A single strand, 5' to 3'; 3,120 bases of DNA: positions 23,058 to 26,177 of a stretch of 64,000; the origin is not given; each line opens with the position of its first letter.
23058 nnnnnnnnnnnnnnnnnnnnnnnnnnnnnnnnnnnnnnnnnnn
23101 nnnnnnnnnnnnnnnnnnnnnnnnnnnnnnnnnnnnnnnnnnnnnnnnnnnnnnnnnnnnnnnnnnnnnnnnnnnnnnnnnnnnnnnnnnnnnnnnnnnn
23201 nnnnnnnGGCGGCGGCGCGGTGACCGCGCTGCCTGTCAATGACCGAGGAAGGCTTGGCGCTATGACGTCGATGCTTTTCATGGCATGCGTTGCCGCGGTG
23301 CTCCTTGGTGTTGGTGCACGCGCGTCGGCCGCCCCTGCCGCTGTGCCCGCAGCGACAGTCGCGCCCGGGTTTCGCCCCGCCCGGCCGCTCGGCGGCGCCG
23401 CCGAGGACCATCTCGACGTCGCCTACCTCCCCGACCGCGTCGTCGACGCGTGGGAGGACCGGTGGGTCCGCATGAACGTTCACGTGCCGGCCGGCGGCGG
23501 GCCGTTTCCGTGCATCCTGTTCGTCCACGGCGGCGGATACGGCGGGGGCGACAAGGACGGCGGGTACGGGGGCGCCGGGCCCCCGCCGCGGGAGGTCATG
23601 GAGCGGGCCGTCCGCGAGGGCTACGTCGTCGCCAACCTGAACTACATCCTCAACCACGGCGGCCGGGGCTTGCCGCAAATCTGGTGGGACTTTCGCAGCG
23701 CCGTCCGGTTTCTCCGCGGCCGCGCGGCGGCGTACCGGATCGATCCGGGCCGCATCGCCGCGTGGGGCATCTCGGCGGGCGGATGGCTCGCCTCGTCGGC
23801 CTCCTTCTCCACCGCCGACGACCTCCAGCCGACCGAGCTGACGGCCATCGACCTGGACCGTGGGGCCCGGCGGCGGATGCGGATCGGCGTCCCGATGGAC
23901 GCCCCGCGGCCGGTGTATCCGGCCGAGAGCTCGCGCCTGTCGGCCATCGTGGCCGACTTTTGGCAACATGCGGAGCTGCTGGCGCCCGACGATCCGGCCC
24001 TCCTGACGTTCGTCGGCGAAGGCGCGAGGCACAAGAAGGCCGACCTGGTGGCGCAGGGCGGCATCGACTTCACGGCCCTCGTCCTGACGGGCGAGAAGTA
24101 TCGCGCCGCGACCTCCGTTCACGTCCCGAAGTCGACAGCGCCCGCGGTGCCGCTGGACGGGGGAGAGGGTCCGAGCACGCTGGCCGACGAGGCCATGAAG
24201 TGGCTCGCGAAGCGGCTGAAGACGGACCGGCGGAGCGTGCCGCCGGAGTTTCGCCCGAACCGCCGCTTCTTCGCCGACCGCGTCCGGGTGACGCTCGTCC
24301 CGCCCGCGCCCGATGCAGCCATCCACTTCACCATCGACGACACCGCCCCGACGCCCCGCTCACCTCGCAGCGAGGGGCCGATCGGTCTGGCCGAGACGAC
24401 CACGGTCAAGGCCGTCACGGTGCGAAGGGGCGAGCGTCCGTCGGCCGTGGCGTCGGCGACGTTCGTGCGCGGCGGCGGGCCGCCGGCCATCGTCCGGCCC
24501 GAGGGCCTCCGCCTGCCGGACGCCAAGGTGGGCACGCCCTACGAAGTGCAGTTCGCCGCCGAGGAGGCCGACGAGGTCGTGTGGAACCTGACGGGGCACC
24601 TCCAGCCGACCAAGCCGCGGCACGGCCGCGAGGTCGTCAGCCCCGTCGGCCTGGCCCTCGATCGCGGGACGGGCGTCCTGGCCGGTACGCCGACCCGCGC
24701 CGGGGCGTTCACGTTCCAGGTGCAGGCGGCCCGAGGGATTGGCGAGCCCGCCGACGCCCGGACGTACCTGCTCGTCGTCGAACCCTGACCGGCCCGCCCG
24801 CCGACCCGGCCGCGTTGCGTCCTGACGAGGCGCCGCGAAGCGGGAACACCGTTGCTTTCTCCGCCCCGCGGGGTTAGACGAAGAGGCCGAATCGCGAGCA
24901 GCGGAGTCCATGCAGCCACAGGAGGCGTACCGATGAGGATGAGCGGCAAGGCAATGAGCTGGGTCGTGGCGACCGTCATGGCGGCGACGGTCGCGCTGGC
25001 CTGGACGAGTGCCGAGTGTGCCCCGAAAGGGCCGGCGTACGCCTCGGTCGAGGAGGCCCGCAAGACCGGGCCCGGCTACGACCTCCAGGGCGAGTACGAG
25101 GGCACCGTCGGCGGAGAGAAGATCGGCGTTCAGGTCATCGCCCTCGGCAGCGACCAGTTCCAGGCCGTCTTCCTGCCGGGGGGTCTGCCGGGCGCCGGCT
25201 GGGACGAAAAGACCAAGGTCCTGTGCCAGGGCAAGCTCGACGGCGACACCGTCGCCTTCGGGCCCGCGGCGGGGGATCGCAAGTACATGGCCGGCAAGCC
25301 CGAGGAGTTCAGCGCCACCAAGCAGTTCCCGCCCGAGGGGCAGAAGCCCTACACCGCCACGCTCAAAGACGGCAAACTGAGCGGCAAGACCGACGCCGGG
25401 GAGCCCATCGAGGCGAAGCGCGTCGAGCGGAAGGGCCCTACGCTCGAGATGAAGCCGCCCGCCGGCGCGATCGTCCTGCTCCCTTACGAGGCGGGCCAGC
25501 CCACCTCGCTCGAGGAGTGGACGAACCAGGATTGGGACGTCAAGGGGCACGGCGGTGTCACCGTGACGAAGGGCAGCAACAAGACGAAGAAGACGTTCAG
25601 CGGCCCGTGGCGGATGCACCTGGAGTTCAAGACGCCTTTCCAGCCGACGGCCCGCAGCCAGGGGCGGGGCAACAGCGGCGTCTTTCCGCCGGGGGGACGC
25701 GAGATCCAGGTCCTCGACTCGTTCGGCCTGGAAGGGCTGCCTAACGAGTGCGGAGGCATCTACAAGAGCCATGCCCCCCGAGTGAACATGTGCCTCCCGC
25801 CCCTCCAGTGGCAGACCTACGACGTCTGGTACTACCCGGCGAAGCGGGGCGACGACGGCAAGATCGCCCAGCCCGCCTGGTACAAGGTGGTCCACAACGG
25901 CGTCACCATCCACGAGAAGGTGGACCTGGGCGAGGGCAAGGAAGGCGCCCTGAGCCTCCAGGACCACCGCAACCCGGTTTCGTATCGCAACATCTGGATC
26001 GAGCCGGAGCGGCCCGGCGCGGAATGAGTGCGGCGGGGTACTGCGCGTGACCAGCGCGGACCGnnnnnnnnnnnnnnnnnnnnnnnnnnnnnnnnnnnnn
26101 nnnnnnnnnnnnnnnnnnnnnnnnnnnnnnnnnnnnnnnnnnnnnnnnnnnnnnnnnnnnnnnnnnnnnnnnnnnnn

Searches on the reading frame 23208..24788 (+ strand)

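Call 50: search_protein_families(library=pfam, proteins=[window:23208-24788:+], max_evalue=0.001)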
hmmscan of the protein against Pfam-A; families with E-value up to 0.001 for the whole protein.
window:23208-24788:+ (526 aa): 5 families
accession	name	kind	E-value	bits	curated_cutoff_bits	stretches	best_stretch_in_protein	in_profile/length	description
PF20434.5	BD-FAE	-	5.9e-20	72.1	26.8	1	91-204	3-112/215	BD-FAE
PF13287.12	Fn3_assoc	-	2.1e-10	41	23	1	367-419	7-59/59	Fn3 associated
PF13290.12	CHB_HEX_C_1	-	3.7e-10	40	22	1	356-415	7-66/67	Chitobiase/beta-hexosaminidase C-terminal domain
PF05345.18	He_PIG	-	2.5e-06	28.2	24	1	439-524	13-95/96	Putative Ig domain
PF07859.19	Abhydrolase_3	-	0.0001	22.5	25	1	103-205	1-95/210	alpha/beta hydrolase fold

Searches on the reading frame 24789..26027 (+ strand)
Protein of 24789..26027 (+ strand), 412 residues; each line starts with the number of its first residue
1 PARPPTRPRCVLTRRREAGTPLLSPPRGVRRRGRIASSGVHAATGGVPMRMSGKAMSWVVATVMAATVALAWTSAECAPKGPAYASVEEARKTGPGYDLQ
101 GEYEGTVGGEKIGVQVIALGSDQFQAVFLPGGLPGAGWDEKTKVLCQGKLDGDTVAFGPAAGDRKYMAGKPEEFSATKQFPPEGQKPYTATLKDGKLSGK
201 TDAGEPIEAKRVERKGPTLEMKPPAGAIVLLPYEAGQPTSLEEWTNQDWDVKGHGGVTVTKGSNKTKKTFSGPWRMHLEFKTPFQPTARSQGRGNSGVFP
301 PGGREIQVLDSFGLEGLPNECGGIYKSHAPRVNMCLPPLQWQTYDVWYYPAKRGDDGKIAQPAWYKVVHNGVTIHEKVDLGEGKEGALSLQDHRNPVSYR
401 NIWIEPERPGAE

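Call 50: search_protein_families(library=pfam, proteins=[window:24789-26027:+], max_evalue=0.001)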
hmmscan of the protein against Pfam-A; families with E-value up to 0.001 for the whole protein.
window:24789-26027:+ (412 aa): 1 family
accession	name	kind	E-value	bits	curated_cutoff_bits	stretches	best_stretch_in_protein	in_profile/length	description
PF06439.18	3keto-disac_hyd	-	6.2e-23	82.3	26.8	1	240-405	10-187/187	3-keto-disaccharide hydrolase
